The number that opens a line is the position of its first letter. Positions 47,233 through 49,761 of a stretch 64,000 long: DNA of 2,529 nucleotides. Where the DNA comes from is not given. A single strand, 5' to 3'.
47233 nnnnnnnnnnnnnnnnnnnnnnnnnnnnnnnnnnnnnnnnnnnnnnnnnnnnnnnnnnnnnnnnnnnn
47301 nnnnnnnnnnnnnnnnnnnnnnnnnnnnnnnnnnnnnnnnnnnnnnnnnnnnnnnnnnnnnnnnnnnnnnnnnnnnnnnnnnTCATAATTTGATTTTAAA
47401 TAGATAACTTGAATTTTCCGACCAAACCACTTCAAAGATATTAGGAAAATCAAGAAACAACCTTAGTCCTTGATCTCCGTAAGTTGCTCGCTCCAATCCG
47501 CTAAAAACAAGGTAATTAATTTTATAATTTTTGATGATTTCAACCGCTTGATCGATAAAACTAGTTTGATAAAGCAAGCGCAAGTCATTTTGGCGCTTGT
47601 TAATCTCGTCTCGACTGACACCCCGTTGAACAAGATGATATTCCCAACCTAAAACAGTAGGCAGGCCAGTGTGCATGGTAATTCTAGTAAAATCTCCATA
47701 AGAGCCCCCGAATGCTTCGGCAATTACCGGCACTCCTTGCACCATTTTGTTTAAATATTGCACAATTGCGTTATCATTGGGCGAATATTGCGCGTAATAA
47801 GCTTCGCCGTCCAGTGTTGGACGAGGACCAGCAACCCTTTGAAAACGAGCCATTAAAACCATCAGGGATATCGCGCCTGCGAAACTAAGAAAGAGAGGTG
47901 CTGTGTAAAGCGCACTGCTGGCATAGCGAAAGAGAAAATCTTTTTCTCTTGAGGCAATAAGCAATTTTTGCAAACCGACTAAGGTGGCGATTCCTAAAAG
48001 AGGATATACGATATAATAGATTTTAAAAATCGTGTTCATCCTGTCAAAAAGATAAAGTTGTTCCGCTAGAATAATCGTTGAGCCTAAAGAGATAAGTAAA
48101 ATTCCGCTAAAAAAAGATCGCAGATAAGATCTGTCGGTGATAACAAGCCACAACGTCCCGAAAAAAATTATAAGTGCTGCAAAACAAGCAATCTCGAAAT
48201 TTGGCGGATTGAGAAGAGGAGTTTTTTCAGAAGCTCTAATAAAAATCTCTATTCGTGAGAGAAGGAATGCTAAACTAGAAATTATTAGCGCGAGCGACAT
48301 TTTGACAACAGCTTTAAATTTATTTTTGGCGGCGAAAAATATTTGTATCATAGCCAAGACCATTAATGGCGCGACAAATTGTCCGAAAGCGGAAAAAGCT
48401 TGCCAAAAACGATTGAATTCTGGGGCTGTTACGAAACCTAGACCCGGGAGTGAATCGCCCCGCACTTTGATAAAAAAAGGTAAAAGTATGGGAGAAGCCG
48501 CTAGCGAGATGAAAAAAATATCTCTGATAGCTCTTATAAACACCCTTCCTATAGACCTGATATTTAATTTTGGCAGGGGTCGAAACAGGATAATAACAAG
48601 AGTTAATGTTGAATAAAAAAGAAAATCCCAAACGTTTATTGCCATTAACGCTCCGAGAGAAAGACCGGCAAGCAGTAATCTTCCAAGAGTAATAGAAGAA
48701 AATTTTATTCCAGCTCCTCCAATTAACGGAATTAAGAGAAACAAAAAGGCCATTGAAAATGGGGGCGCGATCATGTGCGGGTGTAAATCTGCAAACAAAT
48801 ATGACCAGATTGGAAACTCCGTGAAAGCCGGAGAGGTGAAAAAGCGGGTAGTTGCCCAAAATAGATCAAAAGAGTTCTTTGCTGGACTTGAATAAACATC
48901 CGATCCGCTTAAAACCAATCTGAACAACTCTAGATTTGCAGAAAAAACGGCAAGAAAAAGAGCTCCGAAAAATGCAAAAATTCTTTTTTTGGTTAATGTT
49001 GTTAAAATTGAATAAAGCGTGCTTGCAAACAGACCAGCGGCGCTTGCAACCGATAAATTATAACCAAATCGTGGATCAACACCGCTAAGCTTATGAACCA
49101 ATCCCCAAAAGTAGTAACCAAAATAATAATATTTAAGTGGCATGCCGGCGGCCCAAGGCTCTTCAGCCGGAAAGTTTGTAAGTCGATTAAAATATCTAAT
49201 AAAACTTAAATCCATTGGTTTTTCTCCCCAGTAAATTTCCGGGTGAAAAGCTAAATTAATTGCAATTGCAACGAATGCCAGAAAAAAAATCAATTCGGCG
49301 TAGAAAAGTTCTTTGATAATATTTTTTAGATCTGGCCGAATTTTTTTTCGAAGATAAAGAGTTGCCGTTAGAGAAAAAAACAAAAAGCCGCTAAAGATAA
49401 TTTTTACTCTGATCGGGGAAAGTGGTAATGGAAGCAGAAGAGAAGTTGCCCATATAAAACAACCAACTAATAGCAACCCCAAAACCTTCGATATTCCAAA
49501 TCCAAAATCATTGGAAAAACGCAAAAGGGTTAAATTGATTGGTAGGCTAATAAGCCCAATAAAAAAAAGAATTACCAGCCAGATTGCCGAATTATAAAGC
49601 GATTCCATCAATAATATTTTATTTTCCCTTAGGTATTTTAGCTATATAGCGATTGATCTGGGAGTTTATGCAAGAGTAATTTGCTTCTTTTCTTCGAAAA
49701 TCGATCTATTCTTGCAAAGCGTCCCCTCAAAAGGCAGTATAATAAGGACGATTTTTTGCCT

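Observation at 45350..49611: Tandem pair of paralogous giant membrane proteins sharing a DLHPH loop motif and Tyr-rich segments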

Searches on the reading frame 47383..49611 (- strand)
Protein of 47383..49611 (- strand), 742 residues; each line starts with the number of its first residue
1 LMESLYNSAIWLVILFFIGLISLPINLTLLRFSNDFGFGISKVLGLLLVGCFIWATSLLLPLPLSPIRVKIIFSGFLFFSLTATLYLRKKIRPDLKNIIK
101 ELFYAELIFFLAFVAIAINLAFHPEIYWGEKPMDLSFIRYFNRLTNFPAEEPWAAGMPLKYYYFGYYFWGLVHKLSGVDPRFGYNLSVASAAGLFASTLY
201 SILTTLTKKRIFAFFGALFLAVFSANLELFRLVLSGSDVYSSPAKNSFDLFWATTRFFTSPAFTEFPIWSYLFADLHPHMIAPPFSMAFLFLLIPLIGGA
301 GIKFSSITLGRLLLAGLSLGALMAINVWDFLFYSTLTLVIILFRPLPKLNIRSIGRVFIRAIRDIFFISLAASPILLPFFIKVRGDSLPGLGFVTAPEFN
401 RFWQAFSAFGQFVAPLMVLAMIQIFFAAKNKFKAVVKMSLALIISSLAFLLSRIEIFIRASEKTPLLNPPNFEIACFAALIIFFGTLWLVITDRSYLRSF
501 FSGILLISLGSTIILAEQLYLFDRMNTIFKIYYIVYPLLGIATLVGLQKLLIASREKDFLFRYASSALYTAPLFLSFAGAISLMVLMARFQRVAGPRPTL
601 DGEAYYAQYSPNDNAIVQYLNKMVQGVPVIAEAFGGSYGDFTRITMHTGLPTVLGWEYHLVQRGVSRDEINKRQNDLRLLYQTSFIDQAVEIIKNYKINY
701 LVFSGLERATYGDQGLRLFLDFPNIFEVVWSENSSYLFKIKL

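Call 3: search_protein_families(library=pfam, proteins=[window:47383-49611:-], max_evalue=0.1)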
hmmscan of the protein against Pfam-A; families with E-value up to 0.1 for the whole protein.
window:47383-49611:- (742 aa): 1 family
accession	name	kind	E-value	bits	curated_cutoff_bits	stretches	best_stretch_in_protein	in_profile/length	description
PF10060.15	DUF2298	-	3.6e-66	224.5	27.8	1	49-539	2-488/488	Uncharacterized membrane protein (DUF2298)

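Call 4: search_protein_families(library=ncbifam, proteins=[window:47383-49611:-], max_evalue=0.1)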
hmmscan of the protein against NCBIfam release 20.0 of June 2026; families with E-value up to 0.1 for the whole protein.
window:47383-49611:- (742 aa): 1 family
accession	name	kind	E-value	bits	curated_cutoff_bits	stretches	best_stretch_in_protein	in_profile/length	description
TIGR03662.1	Chlor_Arch_YYY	subfamily_domain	9.4e-106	355.1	300.25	1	9-735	6-721/727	chlor_Arch_YYY domain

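Call 8: search_solved_structures(query=window:47383-49611:-, max_evalue=10)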
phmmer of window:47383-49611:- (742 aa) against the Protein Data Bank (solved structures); distinct sequences matched with E-value up to 10: 2.
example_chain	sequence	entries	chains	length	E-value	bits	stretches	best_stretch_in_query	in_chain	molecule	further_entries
1c7j_A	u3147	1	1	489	1.9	10.1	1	250-299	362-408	PROTEIN (PARA-NITROBENZYL ESTERASE)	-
1c7i_A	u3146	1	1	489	2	10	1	250-299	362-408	PROTEIN (PARA-NITROBENZYL ESTERASE)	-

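Call 9: find_homologous_proteins(query=window:47383-49611:-, max_evalue=0.00001)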
Query window:47383-49611:- (742 aa): 168 proteins with E <= 0.00001 among 8000 candidates; the best 120 are listed.
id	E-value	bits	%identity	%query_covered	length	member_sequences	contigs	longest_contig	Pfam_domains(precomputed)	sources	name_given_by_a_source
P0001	0.0e+0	1619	100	100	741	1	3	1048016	PF10060.16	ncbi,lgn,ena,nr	ncbi:MAG TPA: DUF2298 domain-containing protein [Oligoflexia bacterium]|nr:DUF2298 domain-containing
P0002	4.2e-109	384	34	96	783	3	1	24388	PF10060.16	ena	-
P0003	1.1e-108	383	35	98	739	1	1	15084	PF10060.16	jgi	jgi:YYY domain-containing protein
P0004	9.7e-91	324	31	95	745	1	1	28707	PF10060.16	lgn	-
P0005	9.8e-72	261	31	99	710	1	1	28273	PF10060.16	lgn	-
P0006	1.8e-61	227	30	81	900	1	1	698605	PF10060.16,PF23500.2,PF13449.13,PF24684.2,PF01436.28,PF25021.2,PF08450.19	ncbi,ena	-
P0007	6.7e-60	222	31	43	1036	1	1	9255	PF10060.16,PF17170.11,PF24684.2,PF01436.28,PF08450.19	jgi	jgi:YYY domain-containing protein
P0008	1.5e-57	214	29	95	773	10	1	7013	PF10060.16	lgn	-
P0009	4.9e-54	202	35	29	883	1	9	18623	PF10060.16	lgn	-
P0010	1.7e-51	194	29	56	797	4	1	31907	PF10060.16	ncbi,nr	ncbi:MAG TPA: DUF2298 domain-containing protein [Dehalococcoidia bacterium]|nr:DUF2298 domain-contai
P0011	2.8e-49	186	36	27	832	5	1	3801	PF10060.16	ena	-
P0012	1.1e-48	185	26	99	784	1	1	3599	PF10060.16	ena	-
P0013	8.1e-48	182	32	30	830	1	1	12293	PF10060.16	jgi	jgi:YYY domain-containing protein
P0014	3.1e-47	180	37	28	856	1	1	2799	PF10060.16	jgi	jgi:YYY domain-containing protein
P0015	3.7e-47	179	26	99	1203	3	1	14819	PF10060.16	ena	-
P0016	2.2e-46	177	27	54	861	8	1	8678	PF10060.16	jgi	-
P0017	6.3e-46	175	34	32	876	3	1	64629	PF10060.16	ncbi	-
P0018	7.2e-46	175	29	36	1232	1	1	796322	PF10060.16,PF13231.13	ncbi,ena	-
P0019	1.8e-45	174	28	41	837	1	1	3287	PF10060.16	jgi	jgi:YYY domain-containing protein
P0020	2.4e-45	173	25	99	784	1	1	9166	PF10060.16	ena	-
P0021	3.4e-45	173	26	96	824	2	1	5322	PF10060.16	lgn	-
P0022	7.0e-45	172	27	97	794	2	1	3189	PF10060.16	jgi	jgi:YYY domain-containing protein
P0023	8.2e-45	172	29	29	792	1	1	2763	PF10060.16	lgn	-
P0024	8.9e-45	172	26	99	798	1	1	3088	PF10060.16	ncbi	-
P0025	1.5e-44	171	27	95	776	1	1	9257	PF10060.16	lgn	-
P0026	1.5e-44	171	33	30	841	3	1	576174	PF10060.16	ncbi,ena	-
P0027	1.7e-44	171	26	95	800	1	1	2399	PF10060.16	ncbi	ncbi:MAG: DUF2298 domain-containing protein, partial [Chloroflexota bacterium]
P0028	1.9e-44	171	34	28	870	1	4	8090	PF10060.16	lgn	-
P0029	2.1e-44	170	31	25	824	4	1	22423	PF10060.16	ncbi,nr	ncbi:MAG: DUF2298 domain-containing protein [Caldilineales bacterium]|nr:DUF2298 domain-containing p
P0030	5.7e-44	169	35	26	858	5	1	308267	PF10060.16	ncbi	-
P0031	2.1e-43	167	37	27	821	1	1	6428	PF10060.16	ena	-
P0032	2.8e-43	167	29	41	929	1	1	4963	PF10060.16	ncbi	-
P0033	2.9e-43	167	28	57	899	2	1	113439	PF10060.16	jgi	jgi:YYY domain-containing protein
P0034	3.0e-43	167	28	72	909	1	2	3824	PF10060.16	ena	-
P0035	4.6e-43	166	29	41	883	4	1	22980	PF10060.16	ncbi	ncbi:MAG: DUF2298 domain-containing protein, partial [Chloroflexota bacterium]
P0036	5.3e-43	166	30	27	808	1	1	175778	PF10060.16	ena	-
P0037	5.9e-43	166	32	30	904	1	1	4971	PF10060.16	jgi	-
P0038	2.0e-42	164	26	50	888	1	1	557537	PF10060.16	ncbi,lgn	-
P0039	2.6e-42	163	26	100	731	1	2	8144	PF10060.16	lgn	-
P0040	2.8e-42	163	29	28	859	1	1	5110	PF10060.16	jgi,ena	-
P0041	3.2e-42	163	26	95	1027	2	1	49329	PF10060.16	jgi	jgi:YYY domain-containing protein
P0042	3.6e-42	163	28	42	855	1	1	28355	PF10060.16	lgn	-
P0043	5.1e-42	162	30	36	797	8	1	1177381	PF10060.16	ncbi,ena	-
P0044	9.2e-42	162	34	27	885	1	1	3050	PF10060.16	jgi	jgi:YYY domain-containing protein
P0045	9.5e-42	162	27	50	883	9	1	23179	PF10060.16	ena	-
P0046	2.0e-41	161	26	99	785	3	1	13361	PF10060.16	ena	-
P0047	5.2e-41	159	31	29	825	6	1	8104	PF10060.16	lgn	-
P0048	5.4e-41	159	33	30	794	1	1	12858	PF10060.16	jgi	jgi:YYY domain-containing protein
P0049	5.7e-41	159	25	73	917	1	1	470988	PF10060.16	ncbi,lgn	-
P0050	1.2e-40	158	26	99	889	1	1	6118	PF10060.16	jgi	jgi:YYY domain-containing protein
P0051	1.9e-40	157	35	25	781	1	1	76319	PF10060.16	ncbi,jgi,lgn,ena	-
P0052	3.6e-40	156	28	44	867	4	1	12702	PF10060.16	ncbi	ncbi:MAG: DUF2298 domain-containing protein [Thermoleophilaceae bacterium]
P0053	5.0e-40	156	30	33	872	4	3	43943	PF10060.16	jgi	jgi:YYY domain-containing protein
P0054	1.6e-39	154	31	29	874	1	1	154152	PF10060.16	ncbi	-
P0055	1.7e-39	154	27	44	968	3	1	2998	PF10060.16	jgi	jgi:YYY domain-containing protein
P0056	2.3e-39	154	27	45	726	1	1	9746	PF10060.16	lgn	-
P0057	2.6e-39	154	31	26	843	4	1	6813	PF10060.16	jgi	jgi:YYY domain-containing protein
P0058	2.7e-39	153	32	33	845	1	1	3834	PF10060.16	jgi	jgi:YYY domain-containing protein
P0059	2.9e-39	153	30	36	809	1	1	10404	PF10060.16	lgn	-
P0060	5.5e-39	152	31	32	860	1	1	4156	PF10060.16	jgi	jgi:YYY domain-containing protein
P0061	6.0e-39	152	27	63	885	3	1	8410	PF10060.16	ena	-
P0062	6.1e-39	152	30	45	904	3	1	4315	PF10060.16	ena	-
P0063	6.6e-39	152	27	45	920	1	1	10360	PF10060.16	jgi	jgi:YYY domain-containing protein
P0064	7.1e-39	152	29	44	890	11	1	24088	PF10060.16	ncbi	-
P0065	9.0e-39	152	26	44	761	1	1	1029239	PF10060.16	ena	-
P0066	9.9e-39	152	31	28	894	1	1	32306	PF10060.16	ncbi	-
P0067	1.3e-38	151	27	44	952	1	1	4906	PF10060.16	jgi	jgi:YYY domain-containing protein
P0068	1.6e-38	151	34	28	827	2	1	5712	PF10060.16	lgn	-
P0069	2.0e-38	151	27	45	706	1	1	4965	PF10060.16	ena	-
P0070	2.1e-38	151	27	44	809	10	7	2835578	PF10060.16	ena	-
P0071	2.2e-38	150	29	44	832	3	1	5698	PF10060.16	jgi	jgi:YYY domain-containing protein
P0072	3.2e-38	150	32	30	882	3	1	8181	PF10060.16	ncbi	-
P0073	3.4e-38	150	25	96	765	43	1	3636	PF10060.16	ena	-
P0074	4.3e-38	150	34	28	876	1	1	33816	PF10060.16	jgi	-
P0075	4.7e-38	149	32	24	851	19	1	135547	PF10060.16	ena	-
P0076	6.7e-38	149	34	26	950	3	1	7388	PF10060.16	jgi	-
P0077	8.3e-38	149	24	97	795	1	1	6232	PF10060.16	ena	-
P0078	1.3e-37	148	26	99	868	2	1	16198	PF10060.16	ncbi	-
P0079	1.7e-37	148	25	99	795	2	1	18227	PF10060.16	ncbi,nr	ncbi:MAG: hypothetical protein IH962_00400 [Chloroflexi bacterium]|nr:hypothetical protein [Chlorofl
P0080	2.0e-37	147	31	32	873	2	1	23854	PF10060.16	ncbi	-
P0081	2.2e-37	147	26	51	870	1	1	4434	PF10060.16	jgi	-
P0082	3.4e-37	147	26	99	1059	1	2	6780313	PF10060.16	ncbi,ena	-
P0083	3.8e-37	146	34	28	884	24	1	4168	PF10060.16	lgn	-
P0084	7.4e-37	145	33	27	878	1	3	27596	PF10060.16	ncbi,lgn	-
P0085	1.1e-36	145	29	40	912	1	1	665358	PF10060.16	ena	-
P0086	1.1e-36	145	30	33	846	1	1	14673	PF10060.16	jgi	jgi:YYY domain-containing protein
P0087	1.8e-36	144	29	44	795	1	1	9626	PF10060.16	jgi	jgi:YYY domain-containing protein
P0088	2.8e-36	144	29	26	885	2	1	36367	PF10060.16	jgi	jgi:YYY domain-containing protein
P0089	5.5e-36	143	27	36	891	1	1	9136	PF10060.16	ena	-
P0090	6.0e-36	142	28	39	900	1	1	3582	PF10060.16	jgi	jgi:YYY domain-containing protein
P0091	1.0e-35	142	34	26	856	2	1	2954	PF10060.16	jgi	jgi:YYY domain-containing protein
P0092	1.5e-35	141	29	45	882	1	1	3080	PF10060.16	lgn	-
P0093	1.8e-35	141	26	61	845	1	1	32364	PF10060.16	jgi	jgi:YYY domain-containing protein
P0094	1.8e-35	141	32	24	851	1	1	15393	PF10060.16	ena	-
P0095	2.2e-35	141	32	44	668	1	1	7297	PF10060.16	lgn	-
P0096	2.5e-35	140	29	44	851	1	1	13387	PF10060.16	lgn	-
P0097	3.3e-35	140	27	40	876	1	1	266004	PF10060.16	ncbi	-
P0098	3.9e-35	140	31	26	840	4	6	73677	PF10060.16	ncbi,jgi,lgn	jgi:YYY domain-containing protein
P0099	4.8e-34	136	27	94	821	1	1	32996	PF10060.16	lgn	-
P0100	4.9e-34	136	26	64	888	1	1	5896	PF10060.16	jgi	jgi:YYY domain-containing protein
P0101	4.9e-34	136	25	99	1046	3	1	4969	PF10060.16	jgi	jgi:YYY domain-containing protein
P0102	6.9e-34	136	32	27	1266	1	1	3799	PF10060.16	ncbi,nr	ncbi:MAG: hypothetical protein H7Z42_10835, partial [Roseiflexaceae bacterium]|nr:hypothetical prote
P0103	1.4e-33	135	26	95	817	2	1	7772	PF10060.16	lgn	-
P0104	1.5e-33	135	25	99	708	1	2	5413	PF10060.16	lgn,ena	-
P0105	1.8e-33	134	29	36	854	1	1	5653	PF10060.16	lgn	-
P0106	2.0e-33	134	24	45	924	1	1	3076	PF10060.16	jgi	jgi:YYY domain-containing protein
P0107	2.5e-33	134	31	28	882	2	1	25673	PF10060.16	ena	-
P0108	2.6e-33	134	29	29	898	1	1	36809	PF10060.16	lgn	-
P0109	7.4e-33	132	26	92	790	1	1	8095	PF10060.16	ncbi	ncbi:MAG: DUF2298 domain-containing protein [Acidobacteriota bacterium]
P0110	9.6e-33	132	28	46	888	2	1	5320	PF10060.16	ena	-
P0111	3.7e-32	130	30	31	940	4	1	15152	PF10060.16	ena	-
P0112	4.5e-32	130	33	31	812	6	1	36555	PF10060.16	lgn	-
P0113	4.8e-32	130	27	54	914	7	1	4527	PF10060.16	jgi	jgi:uncharacterized membrane protein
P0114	5.0e-32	129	37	16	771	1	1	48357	PF10060.16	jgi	jgi:YYY domain-containing protein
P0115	6.9e-32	129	32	27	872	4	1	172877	PF10060.16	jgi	jgi:YYY domain-containing protein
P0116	7.1e-32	129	26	51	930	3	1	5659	PF10060.16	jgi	jgi:YYY domain-containing protein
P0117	7.4e-32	129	32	25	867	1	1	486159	PF10060.16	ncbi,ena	-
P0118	8.1e-32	129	30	40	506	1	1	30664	PF10060.16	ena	-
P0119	8.3e-32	129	32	36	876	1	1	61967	PF10060.16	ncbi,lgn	-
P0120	8.3e-32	129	28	30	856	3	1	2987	PF10060.16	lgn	-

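Call 10: find_encoding_contigs(protein=P0002, flank=8000, max_places=2)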
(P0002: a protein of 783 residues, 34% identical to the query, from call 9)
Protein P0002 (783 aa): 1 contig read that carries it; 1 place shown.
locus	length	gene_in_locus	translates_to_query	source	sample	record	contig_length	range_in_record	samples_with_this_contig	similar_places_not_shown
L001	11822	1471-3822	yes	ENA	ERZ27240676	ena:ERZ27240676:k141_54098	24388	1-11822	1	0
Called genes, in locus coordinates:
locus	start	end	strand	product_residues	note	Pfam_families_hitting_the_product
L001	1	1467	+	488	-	?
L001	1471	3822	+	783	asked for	PF10060:DUF2298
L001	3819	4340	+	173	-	PF01288:HPPK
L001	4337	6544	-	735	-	PF00982:Glyco_transf_20, PF00534:Glycos_transf_1 (faint), PF02358:Trehalose_PPase, PF08282:Hydrolase_3 (weak)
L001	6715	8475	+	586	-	PF19291:TREH_N, PF00723:Glyco_hydro_15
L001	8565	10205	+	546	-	-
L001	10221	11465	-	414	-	-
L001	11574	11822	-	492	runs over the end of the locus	PF01134:GIDA (faint), PF01262:AlaDh_PNT_C (faint), PF03486:HI0933_like (faint), PF07992:Pyr_redox_2, PF12831:FAD_oxidored, PF13738:Pyr_redox_3, PF00070:Pyr_redox, PF02852:Pyr_redox_dim, +1 more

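Call 11: find_encoding_contigs(protein=P0003, flank=8000, max_places=2)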
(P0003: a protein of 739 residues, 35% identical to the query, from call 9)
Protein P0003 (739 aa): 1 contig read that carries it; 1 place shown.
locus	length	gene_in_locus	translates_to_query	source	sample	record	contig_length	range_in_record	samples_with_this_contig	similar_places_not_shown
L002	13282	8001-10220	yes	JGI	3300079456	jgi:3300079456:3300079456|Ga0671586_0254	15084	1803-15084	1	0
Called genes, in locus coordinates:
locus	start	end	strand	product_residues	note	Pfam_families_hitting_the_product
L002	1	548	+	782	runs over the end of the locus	?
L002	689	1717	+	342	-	PF07691:PA14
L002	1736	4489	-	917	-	PF13231:PMT_2 (weak)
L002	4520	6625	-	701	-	PF13231:PMT_2 (weak)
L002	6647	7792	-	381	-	PF00535:Glycos_transf_2, PF10111:Glyco_tranf_2_2 (weak), PF13641:Glyco_tranf_2_3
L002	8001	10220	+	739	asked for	PF10060:DUF2298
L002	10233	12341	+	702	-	PF10060:DUF2298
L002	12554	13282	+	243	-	?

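Call 12: find_encoding_contigs(protein=P0004, flank=8000, max_places=2)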
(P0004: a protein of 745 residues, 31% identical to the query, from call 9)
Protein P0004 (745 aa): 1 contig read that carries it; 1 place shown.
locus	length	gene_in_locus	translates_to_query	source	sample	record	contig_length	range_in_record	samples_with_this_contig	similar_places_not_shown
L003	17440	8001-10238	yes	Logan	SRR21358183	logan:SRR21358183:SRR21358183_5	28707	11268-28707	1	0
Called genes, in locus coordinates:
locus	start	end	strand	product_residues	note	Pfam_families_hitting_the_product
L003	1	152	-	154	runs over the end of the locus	PF00106:adh_short, PF13561:adh_short_C2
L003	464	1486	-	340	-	PF00535:Glycos_transf_2, PF13641:Glyco_tranf_2_3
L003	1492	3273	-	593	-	PF17297:PEPCK_N, PF00821:PEPCK_GTP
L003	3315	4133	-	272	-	PF00809:Pterin_bind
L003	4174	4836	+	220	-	PF01464:SLT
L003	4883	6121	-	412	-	PF07884:VKOR, PF13462:Thioredoxin_4, PF01323:DSBA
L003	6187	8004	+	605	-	PF02366:PMT, PF13231:PMT_2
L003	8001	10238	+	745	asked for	PF10060:DUF2298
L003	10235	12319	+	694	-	PF10060:DUF2298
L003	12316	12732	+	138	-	PF10107:Endonuc_Holl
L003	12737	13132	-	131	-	-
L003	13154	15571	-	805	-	-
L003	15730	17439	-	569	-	?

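Call 25: search_solved_structures(query=A2, max_evalue=10)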
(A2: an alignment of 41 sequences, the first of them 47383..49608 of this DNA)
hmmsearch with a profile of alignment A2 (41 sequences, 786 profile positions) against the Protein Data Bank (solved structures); distinct sequences matched with E-value up to 10: 46.
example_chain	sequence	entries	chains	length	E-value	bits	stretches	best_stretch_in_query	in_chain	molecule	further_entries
8r0p_A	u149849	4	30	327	0.0024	19.5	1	360-547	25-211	microbial rhodopsin CryoR2 | cryorhodopsin | cryorhodopsin CryoR2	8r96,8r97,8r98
4y8f_A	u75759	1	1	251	0.035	15.6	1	729-776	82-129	Triosephosphate Isomerase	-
1tcd_A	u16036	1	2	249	0.066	14.7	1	729-779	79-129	TRIOSEPHOSPHATE ISOMERASE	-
2oma_A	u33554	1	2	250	0.067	14.7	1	729-779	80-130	Triosephosphate isomerase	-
1ci1_A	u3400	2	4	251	0.067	14.7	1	729-779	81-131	PROTEIN (TRIOSEPHOSPHATE ISOMERASE) | Triosephosphate isomerase, glycosomal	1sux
1tmh_A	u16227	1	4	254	0.09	14.3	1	728-774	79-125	TRIOSEPHOSPHATE ISOMERASE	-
4iot_A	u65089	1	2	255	0.091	14.2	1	728-774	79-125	Triosephosphate isomerase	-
1tre_A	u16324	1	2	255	0.091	14.2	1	728-774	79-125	TRIOSEPHOSPHATE ISOMERASE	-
4hhp_A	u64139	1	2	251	0.1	14.1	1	729-778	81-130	Triosephosphate isomerase, glycosomal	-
3q37_A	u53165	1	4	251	0.1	14.1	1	729-774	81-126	TIM from Trypanosoma cruzi/ TIM from Trypanosoma brucei brucei chimera protein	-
4k6a_A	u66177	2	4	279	0.11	14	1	728-774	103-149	Triosephosphate isomerase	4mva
6b85_J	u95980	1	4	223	0.11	14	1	462-549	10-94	TMHC4_R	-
11kc_A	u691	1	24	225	0.13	13.7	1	463-549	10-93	Designed nanoparticle O43-TM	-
5ibx_A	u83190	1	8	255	0.13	13.7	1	730-774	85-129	Triosephosphate isomerase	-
2v5b_A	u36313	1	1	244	0.18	13.3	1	727-778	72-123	TRIOSEPHOSPHATE ISOMERASE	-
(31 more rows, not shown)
